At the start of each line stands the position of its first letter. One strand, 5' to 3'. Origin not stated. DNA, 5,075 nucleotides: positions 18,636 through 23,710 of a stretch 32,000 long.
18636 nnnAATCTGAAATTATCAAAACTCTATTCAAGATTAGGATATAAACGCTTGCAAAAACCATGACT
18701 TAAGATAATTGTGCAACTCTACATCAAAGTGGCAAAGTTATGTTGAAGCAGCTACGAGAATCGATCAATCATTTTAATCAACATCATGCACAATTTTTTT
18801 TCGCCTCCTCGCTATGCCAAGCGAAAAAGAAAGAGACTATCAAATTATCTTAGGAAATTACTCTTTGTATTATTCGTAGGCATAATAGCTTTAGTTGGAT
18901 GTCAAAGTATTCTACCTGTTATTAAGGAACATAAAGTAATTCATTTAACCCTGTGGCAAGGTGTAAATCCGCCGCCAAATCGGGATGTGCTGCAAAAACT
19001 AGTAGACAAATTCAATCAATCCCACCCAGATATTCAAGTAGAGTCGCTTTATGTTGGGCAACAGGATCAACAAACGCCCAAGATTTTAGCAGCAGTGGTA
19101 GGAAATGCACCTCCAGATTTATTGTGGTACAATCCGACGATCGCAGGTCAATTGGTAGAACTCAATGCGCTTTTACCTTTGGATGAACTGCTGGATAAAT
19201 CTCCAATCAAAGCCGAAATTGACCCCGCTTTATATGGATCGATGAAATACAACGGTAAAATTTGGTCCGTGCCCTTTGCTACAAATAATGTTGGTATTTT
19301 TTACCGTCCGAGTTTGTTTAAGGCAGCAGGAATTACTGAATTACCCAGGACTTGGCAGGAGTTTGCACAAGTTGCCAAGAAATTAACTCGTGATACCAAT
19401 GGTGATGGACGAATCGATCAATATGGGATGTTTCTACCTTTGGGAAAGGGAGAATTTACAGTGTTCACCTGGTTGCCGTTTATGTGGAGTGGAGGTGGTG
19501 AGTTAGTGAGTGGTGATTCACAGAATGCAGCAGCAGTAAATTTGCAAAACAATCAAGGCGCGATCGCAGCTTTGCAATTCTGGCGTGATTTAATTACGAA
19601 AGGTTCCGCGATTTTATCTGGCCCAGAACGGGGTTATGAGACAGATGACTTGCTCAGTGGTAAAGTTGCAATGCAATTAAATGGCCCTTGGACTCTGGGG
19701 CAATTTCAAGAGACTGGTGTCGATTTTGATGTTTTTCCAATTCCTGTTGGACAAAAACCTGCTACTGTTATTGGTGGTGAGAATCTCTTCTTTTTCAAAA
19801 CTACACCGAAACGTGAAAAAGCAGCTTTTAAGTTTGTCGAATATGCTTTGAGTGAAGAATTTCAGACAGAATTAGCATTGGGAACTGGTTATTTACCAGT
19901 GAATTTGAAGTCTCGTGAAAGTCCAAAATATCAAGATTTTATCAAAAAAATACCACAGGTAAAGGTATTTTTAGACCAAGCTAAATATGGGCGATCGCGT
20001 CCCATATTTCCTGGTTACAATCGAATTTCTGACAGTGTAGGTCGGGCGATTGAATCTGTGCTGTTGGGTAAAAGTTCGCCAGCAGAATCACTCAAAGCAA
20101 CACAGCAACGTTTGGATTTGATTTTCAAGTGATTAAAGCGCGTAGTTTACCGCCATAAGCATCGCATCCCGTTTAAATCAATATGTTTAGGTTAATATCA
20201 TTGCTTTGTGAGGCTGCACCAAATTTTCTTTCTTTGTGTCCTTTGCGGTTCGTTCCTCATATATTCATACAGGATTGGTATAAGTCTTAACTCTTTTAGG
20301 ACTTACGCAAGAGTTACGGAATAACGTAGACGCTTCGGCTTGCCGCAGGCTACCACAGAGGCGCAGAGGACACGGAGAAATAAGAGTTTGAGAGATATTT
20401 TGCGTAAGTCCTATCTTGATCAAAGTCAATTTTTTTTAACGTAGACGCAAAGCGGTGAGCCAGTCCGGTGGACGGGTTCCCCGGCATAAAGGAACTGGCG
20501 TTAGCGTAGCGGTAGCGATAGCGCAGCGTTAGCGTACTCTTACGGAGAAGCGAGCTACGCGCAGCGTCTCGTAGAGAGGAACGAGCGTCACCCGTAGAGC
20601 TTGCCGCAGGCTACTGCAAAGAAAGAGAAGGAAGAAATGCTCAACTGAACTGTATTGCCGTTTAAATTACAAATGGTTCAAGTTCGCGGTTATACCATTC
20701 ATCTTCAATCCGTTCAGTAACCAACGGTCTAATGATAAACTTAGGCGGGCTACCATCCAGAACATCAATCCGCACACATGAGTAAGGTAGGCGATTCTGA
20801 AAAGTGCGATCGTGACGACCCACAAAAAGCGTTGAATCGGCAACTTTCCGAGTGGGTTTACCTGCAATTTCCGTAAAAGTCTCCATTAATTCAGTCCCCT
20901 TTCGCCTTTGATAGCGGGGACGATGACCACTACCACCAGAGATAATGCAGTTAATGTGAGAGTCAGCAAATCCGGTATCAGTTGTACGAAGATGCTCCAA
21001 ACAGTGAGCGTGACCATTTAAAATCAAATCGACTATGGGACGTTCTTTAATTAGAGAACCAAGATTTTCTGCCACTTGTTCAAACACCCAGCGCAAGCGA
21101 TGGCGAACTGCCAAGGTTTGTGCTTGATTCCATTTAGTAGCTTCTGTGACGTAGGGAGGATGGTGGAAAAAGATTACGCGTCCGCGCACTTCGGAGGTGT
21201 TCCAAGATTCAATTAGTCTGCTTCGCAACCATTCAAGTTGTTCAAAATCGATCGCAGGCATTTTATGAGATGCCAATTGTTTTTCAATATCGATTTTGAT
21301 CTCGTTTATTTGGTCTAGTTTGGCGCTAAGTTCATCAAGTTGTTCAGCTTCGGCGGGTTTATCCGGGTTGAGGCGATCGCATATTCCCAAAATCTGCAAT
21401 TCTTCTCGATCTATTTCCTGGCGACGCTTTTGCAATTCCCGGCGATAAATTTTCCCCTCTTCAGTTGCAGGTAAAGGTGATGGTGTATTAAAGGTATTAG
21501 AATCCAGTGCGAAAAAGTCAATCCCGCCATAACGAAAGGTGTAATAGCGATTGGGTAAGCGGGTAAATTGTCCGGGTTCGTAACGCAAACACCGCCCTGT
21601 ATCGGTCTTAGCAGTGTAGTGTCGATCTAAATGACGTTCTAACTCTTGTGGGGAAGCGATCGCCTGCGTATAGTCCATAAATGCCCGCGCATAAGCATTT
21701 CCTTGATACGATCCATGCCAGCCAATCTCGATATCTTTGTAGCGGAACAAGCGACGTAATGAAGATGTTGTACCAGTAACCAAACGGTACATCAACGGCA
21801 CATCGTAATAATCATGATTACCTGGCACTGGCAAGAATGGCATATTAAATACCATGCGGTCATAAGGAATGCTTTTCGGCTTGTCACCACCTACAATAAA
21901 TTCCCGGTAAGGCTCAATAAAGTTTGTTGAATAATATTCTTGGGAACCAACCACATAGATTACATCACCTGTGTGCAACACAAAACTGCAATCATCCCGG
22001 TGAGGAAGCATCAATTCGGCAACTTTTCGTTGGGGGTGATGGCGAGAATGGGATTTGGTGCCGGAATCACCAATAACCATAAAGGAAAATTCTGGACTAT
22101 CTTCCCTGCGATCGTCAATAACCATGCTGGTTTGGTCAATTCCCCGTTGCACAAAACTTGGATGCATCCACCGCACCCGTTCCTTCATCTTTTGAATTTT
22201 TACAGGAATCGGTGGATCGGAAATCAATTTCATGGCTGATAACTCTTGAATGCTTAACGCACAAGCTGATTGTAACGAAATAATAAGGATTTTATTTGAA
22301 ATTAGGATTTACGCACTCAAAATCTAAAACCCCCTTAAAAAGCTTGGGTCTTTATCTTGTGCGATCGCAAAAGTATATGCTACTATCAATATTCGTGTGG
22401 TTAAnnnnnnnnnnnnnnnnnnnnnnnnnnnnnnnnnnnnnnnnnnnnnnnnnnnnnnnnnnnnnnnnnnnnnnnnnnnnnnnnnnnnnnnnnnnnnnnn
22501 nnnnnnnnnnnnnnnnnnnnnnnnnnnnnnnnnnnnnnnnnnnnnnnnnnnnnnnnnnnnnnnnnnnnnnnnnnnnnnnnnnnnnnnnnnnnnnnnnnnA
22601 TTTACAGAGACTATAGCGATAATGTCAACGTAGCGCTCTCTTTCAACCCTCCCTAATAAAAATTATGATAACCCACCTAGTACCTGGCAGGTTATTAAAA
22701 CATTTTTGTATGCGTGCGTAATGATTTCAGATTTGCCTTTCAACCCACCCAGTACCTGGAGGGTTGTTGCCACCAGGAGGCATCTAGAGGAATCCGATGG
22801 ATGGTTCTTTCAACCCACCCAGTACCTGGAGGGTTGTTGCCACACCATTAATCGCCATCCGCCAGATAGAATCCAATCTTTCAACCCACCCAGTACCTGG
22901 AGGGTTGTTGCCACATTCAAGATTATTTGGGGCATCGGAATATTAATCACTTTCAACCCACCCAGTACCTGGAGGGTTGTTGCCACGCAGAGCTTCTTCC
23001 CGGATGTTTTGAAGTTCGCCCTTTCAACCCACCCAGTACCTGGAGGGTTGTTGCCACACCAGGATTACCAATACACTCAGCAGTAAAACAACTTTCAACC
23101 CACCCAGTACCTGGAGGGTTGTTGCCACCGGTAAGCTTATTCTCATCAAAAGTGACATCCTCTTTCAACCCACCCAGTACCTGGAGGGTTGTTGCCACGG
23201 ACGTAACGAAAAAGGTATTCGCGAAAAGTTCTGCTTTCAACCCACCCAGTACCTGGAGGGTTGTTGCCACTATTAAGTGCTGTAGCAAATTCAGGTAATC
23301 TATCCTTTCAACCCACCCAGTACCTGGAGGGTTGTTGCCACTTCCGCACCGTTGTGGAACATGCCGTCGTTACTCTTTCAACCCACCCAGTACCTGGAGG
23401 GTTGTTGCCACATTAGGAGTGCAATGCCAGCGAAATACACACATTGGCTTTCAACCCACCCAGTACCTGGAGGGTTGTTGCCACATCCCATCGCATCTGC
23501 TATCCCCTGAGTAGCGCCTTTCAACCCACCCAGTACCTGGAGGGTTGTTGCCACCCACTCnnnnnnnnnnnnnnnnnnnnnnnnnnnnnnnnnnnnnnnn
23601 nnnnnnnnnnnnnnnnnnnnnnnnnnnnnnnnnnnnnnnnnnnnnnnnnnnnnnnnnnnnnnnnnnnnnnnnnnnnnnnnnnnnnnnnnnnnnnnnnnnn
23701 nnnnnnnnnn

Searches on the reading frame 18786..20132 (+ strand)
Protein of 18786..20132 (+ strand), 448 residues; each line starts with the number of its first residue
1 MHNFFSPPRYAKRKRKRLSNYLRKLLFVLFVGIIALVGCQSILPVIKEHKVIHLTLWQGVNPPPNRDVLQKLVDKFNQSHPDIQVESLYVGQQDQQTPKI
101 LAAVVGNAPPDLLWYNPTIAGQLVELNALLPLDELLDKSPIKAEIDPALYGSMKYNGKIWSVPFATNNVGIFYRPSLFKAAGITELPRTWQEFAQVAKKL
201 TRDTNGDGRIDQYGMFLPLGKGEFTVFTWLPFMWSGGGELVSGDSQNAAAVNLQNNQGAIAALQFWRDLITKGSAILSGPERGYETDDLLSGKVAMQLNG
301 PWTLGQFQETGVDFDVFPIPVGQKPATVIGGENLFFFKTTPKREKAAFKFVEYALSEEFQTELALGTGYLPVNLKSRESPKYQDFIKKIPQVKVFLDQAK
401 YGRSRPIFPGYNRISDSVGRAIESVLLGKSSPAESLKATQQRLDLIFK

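Call 8: search_protein_families(library=pfam, proteins=[window:18786-20132:+])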
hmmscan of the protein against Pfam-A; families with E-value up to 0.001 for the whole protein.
window:18786-20132:+ (448 aa): 2 families
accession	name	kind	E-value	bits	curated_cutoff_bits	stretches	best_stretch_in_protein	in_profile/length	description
PF13416.11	SBP_bac_8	-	8.1e-44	150.9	27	1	71-384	1-273/279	Bacterial extracellular solute-binding protein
PF01547.30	SBP_bac_1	-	4.2e-43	148.9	26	1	67-360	6-306/307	Bacterial extracellular solute-binding protein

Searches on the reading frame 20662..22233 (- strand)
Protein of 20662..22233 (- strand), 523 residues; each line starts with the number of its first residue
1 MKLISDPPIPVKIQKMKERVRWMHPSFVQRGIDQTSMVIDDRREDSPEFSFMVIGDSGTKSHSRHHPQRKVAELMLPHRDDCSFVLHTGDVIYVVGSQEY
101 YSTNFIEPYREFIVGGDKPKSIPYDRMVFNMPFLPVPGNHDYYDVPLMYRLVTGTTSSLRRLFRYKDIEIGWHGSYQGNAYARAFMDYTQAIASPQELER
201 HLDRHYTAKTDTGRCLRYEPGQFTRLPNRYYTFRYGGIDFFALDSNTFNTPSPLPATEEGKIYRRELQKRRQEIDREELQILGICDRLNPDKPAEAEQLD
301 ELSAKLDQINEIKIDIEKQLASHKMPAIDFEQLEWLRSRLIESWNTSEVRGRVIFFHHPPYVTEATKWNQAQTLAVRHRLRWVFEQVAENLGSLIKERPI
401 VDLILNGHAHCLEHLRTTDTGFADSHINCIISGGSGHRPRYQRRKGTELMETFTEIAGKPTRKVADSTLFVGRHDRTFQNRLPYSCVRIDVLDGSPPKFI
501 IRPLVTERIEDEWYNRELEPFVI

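Call 8: search_protein_families(library=pfam, proteins=[window:20662-22233:-])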
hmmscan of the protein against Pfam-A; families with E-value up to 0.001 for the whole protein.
window:20662-22233:- (523 aa): 1 family
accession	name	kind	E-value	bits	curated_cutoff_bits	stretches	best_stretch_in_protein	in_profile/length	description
PF00149.33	Metallophos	-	1.5e-08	35.7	21.5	1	50-146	2-75/191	Calcineurin-like phosphoesterase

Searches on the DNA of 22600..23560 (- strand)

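Call 33: search_dna_similar(query=window:22600-23560:-, collection=plasmids, mode=near, max_rows=15)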
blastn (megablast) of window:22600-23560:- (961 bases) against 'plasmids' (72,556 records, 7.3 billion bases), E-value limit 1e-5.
No match.

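Call 47: search_dna_similar(query=window:22600-23560:-, collection=phages, mode=near, max_rows=10)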
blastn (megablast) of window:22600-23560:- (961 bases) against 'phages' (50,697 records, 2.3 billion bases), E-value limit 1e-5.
No match.
